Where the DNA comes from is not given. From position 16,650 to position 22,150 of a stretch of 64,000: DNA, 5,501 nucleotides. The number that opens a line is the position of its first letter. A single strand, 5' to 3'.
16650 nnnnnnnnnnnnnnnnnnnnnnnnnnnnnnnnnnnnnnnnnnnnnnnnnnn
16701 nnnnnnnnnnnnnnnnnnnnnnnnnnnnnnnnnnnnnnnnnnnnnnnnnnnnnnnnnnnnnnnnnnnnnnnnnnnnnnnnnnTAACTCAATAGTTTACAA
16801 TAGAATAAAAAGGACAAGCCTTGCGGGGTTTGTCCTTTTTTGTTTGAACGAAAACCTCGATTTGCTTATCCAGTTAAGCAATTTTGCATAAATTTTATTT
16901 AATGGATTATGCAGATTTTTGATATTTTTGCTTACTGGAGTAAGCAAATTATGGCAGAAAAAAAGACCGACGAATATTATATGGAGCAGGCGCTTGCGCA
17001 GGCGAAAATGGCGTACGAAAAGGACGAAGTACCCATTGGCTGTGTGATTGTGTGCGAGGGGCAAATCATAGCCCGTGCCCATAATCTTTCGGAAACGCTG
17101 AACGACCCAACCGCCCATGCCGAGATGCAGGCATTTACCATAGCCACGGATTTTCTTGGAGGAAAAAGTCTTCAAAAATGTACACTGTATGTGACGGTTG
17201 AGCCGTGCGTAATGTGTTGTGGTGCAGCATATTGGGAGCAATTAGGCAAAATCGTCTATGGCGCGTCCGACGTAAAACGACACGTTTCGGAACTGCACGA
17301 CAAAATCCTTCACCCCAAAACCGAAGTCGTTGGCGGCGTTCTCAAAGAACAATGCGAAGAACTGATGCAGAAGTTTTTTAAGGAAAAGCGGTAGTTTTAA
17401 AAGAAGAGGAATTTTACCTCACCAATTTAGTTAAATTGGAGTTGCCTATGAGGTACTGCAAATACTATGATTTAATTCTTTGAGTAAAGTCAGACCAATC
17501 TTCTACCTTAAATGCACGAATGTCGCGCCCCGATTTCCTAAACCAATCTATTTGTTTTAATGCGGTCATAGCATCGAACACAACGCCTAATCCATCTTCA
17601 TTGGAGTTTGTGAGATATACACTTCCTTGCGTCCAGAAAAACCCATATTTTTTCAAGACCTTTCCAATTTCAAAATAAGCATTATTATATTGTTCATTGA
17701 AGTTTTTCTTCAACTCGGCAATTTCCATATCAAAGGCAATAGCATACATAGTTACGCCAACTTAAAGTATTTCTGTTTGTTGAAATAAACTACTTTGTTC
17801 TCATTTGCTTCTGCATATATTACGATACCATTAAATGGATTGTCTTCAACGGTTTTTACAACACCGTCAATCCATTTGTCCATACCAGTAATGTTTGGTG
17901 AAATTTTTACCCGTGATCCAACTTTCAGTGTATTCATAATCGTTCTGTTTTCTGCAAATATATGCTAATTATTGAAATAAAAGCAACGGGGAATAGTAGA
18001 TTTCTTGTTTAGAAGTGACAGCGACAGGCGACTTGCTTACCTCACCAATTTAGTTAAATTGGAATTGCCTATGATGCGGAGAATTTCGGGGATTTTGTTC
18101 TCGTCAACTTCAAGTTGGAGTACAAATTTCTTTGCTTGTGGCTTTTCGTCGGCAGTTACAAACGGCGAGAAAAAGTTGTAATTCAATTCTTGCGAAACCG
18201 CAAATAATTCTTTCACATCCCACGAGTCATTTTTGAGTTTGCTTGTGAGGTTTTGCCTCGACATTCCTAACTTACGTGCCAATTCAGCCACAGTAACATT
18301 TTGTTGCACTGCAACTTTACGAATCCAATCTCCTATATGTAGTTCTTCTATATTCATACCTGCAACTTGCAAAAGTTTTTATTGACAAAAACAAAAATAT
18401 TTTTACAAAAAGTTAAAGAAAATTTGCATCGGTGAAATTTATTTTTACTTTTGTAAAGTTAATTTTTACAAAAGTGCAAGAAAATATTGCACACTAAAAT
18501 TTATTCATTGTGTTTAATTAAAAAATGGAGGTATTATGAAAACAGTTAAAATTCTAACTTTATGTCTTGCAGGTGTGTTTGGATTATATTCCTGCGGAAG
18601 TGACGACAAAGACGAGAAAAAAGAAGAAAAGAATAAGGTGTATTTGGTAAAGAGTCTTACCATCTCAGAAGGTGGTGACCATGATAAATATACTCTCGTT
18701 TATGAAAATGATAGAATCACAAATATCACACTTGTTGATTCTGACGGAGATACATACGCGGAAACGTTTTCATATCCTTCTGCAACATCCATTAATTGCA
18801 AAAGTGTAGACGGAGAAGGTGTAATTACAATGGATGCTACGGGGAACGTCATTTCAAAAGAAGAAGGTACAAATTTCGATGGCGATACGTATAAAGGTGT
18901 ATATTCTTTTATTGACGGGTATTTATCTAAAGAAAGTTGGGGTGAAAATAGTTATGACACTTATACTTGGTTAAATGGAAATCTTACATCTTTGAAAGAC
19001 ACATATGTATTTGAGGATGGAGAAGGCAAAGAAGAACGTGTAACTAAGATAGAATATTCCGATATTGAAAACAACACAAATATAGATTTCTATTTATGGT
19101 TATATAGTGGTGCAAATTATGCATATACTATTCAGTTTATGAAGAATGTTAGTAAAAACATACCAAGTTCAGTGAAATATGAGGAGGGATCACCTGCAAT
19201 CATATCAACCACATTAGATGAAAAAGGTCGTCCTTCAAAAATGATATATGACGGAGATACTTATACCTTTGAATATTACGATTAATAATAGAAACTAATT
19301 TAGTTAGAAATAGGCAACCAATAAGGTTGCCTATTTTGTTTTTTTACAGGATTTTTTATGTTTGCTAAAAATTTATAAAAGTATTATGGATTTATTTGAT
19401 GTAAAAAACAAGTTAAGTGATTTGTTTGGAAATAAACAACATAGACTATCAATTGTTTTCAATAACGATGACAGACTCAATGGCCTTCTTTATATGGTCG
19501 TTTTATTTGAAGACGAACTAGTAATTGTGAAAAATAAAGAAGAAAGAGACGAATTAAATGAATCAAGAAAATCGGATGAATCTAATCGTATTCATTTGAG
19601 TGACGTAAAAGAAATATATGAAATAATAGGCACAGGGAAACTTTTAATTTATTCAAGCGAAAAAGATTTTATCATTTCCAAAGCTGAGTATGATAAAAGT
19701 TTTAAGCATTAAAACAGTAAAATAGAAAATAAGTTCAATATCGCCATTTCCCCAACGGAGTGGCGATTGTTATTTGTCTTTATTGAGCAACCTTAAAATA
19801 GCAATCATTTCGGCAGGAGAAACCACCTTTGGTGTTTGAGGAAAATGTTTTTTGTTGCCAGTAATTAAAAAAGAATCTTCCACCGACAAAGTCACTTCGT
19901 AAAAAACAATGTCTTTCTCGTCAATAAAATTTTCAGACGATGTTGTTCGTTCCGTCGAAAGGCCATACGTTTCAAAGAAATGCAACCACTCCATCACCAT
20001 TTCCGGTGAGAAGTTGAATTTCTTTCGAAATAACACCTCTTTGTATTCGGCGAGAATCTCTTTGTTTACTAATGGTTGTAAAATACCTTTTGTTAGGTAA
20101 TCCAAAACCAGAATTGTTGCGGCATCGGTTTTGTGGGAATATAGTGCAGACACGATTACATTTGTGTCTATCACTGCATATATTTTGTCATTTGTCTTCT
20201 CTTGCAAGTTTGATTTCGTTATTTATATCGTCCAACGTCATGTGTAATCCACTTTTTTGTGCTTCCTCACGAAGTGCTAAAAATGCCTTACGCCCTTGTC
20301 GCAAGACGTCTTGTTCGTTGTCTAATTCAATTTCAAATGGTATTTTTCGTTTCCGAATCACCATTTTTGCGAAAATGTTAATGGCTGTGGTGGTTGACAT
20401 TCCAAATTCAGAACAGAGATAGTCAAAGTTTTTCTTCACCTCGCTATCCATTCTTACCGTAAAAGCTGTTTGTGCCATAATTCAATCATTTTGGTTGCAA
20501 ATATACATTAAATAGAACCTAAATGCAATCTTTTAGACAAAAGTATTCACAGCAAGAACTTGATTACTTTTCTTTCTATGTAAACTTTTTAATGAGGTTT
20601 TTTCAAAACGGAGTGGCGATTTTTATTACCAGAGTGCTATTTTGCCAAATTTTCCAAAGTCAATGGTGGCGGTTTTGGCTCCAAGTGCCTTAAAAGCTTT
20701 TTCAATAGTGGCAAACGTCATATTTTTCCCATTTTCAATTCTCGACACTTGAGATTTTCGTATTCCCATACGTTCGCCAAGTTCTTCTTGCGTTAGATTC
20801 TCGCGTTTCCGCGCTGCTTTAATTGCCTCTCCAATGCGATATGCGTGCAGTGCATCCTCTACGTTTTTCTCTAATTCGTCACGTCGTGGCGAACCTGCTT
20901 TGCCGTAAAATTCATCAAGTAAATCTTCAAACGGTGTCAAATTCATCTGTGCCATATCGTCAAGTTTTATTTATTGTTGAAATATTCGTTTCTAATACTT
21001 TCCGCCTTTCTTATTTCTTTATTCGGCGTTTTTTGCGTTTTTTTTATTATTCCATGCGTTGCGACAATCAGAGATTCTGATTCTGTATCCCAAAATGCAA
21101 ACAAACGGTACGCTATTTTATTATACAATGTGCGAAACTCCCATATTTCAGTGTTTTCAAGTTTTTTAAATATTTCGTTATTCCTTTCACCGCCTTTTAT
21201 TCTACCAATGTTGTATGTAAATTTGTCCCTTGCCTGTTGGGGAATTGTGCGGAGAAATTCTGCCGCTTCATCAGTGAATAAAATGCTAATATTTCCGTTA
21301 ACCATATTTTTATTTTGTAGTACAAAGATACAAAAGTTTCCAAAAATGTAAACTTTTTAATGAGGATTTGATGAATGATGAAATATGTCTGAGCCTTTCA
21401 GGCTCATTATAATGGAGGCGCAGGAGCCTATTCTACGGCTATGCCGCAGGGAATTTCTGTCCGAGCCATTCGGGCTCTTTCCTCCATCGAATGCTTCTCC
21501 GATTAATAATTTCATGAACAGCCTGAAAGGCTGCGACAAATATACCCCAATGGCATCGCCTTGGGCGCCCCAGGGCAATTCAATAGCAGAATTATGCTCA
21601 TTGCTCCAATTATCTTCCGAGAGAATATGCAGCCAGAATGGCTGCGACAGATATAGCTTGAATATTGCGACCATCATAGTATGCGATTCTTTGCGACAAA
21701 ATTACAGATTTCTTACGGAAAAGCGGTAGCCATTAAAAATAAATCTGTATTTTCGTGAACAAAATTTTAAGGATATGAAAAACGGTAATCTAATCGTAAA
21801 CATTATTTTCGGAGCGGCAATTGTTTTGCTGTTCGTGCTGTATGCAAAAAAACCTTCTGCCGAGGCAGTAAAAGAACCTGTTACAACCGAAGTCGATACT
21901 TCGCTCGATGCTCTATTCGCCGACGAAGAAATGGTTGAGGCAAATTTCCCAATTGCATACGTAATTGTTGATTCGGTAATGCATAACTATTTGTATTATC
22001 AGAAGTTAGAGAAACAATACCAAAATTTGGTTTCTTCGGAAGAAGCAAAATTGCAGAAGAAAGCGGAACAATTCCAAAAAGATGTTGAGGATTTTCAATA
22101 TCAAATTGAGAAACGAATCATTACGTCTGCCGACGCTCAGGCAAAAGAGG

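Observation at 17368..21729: A 4.3-kb AT-rich accessory island between tadA and skp, bounded by a decayed duplicate of the tadA 3' end, with no integrase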

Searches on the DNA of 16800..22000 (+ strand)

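Call 25: search_rna_families(source=window, start=16800, end=22000, threshold=evalue, max_evalue=1)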
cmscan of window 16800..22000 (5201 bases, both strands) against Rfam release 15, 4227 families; matches with E-value up to 1: 2.
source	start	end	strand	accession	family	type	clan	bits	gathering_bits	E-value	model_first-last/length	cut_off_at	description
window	20327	20410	-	RF01563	DdR13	Gene; snRNA; snoRNA; CD-box;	-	20.5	65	0.84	1-80/80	no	Dictyostelium snoRNA DdR13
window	16809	16846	-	RF02503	Atu_C9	Gene; sRNA;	-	17.3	40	0.2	155-192/192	no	Rhizobiales sRNA Atu_C9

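Call 51: search_dna_similar(query=window:17395-21729:+, collection=plasmids, mode=distant, max_rows=10)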
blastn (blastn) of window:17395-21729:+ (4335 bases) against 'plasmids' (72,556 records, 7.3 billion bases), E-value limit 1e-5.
Records with a match: 8; places in all: 8; records where one place covers at least 80% of the query: 0.
Best place of each record, by identity: 60-80% 8.
By first word of the organism name: Bacteroides 3; Parabacteroides 3; uncultured 1; Citrobacter 1.
By predicted mobility (MOB-suite, as given by PLSDB): non-mobilizable 6; mobilizable 2.
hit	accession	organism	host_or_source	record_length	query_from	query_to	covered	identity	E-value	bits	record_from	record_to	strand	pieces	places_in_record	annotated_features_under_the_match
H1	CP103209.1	Bacteroides xylanisolvens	Homo sapiens,cell culture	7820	3572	3783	5%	69.7%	2e-16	97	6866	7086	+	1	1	none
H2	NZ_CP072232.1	Parabacteroides distasonis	Homo sapiens,cultured bacterial ...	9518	3572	3782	5%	69.5%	8e-16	95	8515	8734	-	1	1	type II toxin-antitoxin system RelE/ParE family toxin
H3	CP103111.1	Bacteroides fragilis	Homo sapiens,cell culture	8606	3572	3782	5%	69.5%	8e-16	95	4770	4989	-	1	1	type II toxin-antitoxin system RelE/ParE family toxin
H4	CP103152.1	Bacteroides fragilis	Homo sapiens,cell culture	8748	3572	3782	5%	69.5%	8e-16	95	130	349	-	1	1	type II toxin-antitoxin system RelE/ParE family toxin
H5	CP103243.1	Parabacteroides distasonis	Homo sapiens,cell culture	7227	3572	3782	5%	69.5%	8e-16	95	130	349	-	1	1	type II toxin-antitoxin system RelE/ParE family toxin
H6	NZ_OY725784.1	Parabacteroides distasonis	-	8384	3572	3782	5%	69.5%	8e-16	95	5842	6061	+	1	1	type II toxin-antitoxin system RelE/ParE family toxin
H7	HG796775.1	uncultured bacterium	-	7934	3572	3778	5%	69.0%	6e-11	79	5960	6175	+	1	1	CDS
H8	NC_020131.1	Citrobacter freundii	-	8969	74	184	3%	73.9%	3e-8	71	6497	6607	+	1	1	virulence factor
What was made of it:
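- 20626..21305 (-): HigA-like HTH_3 antitoxin (20626-20955) with Gp49/HigB-like toxin (20967-21305). About 70% DNA identity to RelE/ParE toxin genes on small Bacteroides and Parabacteroides plasmids (call 51).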

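Call 52: search_dna_similar(query=window:17395-21729:+, collection=phages, mode=distant, max_rows=10)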
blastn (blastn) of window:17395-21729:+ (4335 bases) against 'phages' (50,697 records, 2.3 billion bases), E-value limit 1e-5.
Records with a match: 2; places in all: 2; records where one place covers at least 80% of the query: 0.
Best place of each record, by identity: 60-80% 2.
By first word of the organism name: Bacteriophage 1; Bacteroides 1.
By host as written in the record: - 1; Bacteroides salyersiae BG8 1.
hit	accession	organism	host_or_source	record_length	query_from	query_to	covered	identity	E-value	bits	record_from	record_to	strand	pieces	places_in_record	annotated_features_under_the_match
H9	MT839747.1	Bacteriophage sp.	human fecal samples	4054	3232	3801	13%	65.8%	1e-33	153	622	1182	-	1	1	record has no annotation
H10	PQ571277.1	Bacteroides phage BS-TP4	Bacteroides salyersiae BG8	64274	3573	3778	5%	69.9%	3e-15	92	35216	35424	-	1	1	Addiction module toxin RelE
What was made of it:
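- Tried and rejected: Known plasmid or phage origin of the islet: only ~70% hits to RelE/ParE-type toxin genes (calls 51, 52).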
